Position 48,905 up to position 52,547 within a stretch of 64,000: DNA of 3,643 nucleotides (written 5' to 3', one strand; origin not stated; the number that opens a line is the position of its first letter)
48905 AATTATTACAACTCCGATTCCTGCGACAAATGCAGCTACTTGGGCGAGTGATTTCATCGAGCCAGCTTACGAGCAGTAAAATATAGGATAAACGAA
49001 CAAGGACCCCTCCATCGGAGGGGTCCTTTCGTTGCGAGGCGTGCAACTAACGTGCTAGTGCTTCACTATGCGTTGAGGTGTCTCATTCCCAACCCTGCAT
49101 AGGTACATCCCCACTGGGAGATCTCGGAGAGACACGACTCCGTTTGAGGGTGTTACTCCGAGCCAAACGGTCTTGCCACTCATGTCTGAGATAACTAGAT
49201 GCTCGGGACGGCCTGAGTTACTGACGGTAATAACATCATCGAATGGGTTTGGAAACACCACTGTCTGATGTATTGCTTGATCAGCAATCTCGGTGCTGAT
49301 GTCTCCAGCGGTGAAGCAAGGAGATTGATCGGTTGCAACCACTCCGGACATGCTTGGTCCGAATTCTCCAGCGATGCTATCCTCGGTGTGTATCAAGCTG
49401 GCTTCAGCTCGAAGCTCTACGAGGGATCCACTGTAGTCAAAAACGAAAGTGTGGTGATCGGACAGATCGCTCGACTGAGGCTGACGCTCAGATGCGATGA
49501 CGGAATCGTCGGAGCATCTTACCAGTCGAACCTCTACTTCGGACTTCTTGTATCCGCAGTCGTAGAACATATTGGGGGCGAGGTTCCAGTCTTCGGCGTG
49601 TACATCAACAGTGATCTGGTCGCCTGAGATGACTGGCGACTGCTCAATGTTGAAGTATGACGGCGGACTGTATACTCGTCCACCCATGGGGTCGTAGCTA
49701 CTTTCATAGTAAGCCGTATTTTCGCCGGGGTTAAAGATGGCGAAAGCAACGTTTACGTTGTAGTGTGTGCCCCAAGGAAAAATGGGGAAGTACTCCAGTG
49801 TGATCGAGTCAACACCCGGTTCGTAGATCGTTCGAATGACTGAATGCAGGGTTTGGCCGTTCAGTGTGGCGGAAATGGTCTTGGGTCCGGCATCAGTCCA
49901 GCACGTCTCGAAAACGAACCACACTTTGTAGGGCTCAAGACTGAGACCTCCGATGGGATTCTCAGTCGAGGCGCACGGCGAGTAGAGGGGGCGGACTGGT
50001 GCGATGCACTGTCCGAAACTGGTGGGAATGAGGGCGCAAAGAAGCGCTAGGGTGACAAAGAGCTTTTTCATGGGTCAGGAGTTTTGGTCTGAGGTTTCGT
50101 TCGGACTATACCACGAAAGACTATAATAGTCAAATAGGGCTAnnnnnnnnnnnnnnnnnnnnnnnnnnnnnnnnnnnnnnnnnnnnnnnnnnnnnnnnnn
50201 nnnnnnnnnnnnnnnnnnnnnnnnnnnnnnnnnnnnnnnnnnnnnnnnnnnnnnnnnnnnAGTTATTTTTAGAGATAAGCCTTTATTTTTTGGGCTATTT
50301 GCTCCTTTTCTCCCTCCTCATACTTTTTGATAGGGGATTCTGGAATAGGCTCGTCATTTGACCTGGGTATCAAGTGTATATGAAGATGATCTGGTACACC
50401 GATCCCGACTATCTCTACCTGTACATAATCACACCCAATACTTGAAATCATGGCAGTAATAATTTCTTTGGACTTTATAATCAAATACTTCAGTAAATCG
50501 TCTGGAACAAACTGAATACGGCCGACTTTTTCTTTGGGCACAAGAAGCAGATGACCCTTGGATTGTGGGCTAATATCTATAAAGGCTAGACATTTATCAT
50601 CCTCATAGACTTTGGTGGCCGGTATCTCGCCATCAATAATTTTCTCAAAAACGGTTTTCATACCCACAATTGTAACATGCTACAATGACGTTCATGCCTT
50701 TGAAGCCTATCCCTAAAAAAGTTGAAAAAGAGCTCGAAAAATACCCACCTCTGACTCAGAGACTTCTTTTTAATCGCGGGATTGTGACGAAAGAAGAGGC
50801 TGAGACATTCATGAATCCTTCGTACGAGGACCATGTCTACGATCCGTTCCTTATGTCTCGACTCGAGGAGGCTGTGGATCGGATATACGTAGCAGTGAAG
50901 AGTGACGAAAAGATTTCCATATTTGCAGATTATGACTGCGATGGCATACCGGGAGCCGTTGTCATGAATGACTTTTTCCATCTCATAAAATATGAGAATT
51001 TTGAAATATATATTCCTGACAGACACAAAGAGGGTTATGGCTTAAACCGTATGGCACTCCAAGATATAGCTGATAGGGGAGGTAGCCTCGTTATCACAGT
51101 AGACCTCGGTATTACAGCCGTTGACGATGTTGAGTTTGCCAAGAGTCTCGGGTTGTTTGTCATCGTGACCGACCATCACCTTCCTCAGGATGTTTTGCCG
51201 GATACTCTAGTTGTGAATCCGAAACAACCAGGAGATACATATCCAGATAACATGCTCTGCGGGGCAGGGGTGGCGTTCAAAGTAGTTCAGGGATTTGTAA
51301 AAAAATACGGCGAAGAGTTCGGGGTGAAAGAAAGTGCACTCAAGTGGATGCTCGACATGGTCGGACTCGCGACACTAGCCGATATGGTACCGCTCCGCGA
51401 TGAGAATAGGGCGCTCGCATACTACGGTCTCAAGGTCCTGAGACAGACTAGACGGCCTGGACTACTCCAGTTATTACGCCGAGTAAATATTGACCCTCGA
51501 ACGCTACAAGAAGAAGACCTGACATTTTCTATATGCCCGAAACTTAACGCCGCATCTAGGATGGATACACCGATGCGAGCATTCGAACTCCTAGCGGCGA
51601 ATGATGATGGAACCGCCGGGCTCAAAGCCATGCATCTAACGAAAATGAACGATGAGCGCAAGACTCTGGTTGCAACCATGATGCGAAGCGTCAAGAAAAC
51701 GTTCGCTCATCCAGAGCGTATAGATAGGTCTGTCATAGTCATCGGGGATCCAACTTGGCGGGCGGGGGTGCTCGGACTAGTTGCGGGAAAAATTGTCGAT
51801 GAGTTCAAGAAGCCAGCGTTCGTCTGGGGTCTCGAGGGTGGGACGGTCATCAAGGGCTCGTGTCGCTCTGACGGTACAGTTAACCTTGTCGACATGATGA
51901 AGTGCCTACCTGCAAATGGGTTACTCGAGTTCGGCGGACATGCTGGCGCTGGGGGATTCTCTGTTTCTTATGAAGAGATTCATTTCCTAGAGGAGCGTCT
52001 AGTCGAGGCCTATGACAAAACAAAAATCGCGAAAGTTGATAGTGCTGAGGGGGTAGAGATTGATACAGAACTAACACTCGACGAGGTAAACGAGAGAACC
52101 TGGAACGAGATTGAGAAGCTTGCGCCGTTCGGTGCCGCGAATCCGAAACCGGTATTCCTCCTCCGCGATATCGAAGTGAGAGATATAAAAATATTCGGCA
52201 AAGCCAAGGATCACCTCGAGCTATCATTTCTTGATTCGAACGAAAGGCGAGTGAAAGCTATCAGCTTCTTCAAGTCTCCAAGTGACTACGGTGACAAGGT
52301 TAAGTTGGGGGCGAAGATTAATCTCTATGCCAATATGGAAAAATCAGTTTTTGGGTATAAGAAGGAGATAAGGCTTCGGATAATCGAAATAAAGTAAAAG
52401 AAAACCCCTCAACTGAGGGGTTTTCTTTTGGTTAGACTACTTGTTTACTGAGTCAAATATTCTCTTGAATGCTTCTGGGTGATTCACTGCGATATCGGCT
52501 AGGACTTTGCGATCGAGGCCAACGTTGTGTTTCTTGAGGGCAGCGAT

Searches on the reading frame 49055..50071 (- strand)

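Call 19: search_protein_families(library=pfam, max_evalue=0.001, proteins=[window:49055-50071:-])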
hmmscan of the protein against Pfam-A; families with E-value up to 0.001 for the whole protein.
window:49055-50071:- (338 aa): 1 family
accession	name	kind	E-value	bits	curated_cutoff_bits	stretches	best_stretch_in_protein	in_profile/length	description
PF18962.6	Por_Secre_tail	-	3.3e-07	30.9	27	1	272-333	1-68/75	Secretion system C-terminal sorting domain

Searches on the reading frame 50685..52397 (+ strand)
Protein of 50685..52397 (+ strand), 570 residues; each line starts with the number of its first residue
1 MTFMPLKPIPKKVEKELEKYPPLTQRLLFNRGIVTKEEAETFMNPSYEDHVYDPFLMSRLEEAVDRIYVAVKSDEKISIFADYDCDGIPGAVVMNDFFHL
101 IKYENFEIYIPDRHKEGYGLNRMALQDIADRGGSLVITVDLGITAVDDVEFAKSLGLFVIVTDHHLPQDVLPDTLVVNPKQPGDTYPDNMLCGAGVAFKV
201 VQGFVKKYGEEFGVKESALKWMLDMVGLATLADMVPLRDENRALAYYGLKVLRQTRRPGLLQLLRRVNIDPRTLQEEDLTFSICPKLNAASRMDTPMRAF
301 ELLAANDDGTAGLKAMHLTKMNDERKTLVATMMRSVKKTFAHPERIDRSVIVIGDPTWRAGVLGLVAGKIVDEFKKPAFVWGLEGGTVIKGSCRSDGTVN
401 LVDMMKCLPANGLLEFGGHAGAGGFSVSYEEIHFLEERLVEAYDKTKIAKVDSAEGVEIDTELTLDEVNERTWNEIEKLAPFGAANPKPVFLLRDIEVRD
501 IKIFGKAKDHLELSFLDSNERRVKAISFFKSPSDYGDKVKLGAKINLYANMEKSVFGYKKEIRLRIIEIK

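Call 19: search_protein_families(library=pfam, max_evalue=0.001, proteins=[window:50685-52397:+])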
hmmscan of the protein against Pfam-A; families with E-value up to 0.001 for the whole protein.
window:50685-52397:+ (570 aa): 3 families
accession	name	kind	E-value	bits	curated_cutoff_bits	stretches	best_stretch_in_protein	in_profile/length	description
PF17768.7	RecJ_OB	-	3.2e-22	79.1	27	1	459-566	1-105/107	RecJ OB domain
PF01368.27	DHH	-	4.4e-21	75.9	28.1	1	76-211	1-109/125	DHH family, N-terminal domain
PF02272.25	DHHA1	-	1e-08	36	25.9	1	350-433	4-90/102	DHHA1 domain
